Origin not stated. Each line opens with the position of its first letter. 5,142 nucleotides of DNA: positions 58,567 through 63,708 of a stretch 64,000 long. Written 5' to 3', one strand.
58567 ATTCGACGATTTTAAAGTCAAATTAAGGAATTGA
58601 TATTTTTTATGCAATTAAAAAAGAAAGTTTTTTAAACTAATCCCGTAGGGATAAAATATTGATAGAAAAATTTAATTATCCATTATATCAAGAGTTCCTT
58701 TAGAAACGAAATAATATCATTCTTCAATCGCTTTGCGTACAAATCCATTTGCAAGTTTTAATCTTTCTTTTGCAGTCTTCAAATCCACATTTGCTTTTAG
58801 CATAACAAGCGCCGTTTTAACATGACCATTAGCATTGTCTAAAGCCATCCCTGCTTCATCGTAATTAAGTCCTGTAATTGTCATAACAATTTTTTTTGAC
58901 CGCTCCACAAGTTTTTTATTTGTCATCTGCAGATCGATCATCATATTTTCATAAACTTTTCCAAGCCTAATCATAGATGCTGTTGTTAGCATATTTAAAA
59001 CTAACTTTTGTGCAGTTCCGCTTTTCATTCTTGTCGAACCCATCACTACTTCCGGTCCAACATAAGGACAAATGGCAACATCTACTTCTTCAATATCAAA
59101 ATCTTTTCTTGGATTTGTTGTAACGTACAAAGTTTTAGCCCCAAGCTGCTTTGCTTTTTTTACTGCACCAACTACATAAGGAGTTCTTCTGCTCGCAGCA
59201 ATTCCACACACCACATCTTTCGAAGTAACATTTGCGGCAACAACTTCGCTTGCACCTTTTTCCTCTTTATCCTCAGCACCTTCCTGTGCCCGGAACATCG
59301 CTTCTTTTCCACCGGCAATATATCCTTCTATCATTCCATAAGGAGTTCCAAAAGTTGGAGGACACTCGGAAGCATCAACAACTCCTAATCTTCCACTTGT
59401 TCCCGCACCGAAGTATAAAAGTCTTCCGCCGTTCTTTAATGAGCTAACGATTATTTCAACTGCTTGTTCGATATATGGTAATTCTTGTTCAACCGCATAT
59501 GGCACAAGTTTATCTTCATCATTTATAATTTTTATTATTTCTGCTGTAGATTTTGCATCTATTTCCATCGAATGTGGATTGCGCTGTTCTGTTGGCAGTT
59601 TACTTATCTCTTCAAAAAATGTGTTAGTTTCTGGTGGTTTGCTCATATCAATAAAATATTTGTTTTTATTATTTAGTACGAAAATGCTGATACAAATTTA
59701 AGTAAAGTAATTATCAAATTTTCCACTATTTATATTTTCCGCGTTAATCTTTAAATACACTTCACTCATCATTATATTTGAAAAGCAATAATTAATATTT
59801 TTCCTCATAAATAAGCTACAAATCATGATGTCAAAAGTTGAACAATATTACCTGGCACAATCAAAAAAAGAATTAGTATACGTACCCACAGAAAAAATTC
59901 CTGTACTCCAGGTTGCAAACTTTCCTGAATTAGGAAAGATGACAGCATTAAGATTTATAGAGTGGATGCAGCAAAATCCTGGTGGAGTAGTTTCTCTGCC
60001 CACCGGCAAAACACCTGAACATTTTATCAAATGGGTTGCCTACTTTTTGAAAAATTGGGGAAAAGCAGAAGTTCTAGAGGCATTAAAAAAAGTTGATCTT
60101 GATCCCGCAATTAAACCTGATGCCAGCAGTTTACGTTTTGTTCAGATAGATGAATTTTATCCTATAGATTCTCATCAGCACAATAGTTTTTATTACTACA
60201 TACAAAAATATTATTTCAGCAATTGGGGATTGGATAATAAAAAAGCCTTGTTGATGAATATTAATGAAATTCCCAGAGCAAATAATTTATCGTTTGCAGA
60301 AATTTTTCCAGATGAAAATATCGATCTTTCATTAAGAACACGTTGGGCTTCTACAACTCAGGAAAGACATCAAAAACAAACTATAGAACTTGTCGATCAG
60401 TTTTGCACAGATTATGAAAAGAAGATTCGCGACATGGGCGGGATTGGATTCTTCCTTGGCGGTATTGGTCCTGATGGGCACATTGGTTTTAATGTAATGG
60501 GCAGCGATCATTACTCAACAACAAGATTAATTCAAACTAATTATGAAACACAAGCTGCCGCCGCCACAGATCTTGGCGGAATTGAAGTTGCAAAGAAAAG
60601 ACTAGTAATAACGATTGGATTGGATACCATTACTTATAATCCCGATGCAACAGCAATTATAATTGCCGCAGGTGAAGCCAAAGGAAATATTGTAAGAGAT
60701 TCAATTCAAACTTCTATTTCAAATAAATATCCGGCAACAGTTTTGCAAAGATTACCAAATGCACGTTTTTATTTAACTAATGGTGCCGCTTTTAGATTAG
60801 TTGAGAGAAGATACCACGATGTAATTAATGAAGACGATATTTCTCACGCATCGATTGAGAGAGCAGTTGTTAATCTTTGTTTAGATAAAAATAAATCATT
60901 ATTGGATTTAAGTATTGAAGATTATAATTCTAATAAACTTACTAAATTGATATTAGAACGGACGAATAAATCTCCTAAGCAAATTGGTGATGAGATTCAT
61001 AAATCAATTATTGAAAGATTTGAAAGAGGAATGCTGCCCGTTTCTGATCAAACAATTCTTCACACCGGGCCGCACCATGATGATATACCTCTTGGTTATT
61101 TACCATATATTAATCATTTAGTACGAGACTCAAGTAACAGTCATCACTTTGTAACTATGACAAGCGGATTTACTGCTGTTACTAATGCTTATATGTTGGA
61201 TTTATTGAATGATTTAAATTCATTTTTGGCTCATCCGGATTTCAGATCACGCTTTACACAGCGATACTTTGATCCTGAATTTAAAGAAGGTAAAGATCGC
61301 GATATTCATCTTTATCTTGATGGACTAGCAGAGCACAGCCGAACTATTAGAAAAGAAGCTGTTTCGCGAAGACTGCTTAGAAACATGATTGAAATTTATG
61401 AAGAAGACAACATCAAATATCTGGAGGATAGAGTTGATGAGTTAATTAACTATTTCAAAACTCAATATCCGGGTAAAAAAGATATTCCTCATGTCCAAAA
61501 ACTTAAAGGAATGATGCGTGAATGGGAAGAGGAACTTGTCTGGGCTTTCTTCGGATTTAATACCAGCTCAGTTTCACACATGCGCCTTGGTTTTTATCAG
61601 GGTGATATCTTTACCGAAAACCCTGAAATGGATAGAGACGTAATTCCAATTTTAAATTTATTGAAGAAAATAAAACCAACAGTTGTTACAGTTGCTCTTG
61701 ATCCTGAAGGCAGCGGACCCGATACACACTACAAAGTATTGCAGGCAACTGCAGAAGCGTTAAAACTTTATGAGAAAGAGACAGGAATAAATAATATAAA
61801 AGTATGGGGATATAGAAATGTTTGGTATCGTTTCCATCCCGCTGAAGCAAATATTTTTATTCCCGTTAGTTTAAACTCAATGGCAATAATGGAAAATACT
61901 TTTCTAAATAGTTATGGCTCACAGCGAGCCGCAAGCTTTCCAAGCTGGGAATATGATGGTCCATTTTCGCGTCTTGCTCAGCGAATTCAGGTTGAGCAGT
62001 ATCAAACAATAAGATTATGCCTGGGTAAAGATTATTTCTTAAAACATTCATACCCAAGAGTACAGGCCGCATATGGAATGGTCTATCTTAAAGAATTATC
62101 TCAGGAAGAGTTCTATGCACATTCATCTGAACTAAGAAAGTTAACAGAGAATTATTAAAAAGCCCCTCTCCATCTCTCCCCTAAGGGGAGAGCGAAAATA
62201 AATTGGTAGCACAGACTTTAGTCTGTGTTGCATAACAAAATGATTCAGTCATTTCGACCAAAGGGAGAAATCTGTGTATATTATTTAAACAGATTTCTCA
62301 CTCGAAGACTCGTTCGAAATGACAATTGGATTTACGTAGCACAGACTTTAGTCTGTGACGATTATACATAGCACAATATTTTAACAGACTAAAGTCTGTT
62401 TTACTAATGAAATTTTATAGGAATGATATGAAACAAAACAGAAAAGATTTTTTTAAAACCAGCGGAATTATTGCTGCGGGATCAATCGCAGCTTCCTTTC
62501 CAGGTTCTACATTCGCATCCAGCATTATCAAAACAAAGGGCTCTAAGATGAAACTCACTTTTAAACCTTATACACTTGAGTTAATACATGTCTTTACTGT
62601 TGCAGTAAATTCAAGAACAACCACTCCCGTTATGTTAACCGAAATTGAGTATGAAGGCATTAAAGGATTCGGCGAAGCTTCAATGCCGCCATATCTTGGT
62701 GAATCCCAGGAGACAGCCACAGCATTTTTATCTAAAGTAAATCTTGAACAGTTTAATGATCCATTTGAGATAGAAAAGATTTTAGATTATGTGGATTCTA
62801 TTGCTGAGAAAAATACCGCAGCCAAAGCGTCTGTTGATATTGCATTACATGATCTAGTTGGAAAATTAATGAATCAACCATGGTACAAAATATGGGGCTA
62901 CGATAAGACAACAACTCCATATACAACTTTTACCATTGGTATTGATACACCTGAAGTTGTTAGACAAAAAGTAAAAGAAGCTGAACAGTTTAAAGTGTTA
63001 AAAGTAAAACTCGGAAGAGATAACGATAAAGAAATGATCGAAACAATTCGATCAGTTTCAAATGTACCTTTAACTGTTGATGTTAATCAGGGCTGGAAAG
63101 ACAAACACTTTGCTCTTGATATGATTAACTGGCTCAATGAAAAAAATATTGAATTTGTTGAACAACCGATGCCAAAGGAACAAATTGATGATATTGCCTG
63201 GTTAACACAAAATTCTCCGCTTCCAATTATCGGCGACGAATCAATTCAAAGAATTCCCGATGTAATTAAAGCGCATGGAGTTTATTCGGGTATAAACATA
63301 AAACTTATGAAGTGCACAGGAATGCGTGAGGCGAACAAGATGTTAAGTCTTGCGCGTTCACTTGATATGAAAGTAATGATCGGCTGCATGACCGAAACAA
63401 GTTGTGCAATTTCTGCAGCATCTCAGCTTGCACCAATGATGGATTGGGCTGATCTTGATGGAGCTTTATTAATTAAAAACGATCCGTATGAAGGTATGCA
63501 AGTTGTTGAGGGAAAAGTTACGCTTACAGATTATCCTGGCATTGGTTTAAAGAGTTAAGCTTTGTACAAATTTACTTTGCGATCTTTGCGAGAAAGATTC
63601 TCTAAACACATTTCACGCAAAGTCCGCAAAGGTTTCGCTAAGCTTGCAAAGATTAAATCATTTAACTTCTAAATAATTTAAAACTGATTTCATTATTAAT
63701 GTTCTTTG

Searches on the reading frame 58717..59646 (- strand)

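Call 40: search_protein_families(library=pfam, proteins=[window:58717-59646:-], max_evalue=0.0001)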
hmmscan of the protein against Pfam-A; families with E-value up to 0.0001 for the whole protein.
window:58717-59646:- (309 aa): 5 families
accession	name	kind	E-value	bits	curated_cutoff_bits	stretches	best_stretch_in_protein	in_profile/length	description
PF22645.1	GKRP_SIS_N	-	1.4e-17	63.9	27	1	60-163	3-110/113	Glucokinase regulatory protein N-terminal SIS domain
PF13580.11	SIS_2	-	1.4e-09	38.6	27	1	51-176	13-137/138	SIS domain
PF20741.3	GKRP-like_C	-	1.7e-07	32.1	27.7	1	233-269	1-37/100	C-terminal lid domain of glucokinase regulatory protein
PF22198.1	GKRP_SIS_2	-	1.9e-07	31.5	27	1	63-120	11-68/191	Glucokinase regulatory protein, second SIS domain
PF01380.27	SIS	-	1.2e-06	28.8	25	1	134-222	45-130/131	SIS domain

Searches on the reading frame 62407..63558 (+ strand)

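Call 40: search_protein_families(library=pfam, proteins=[window:62407-63558:+], max_evalue=0.0001)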
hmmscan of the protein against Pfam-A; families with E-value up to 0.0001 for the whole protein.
window:62407-63558:+ (383 aa): 2 families
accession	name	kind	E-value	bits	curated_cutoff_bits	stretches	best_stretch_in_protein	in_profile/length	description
PF13378.12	MR_MLE_C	-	1.3e-30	107.2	29.4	1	188-381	5-213/219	Enolase C-terminal domain-like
PF02746.21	MR_MLE_N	-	7.4e-11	42.7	22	1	63-163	16-116/117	Mandelate racemase / muconate lactonizing enzyme, N-terminal domain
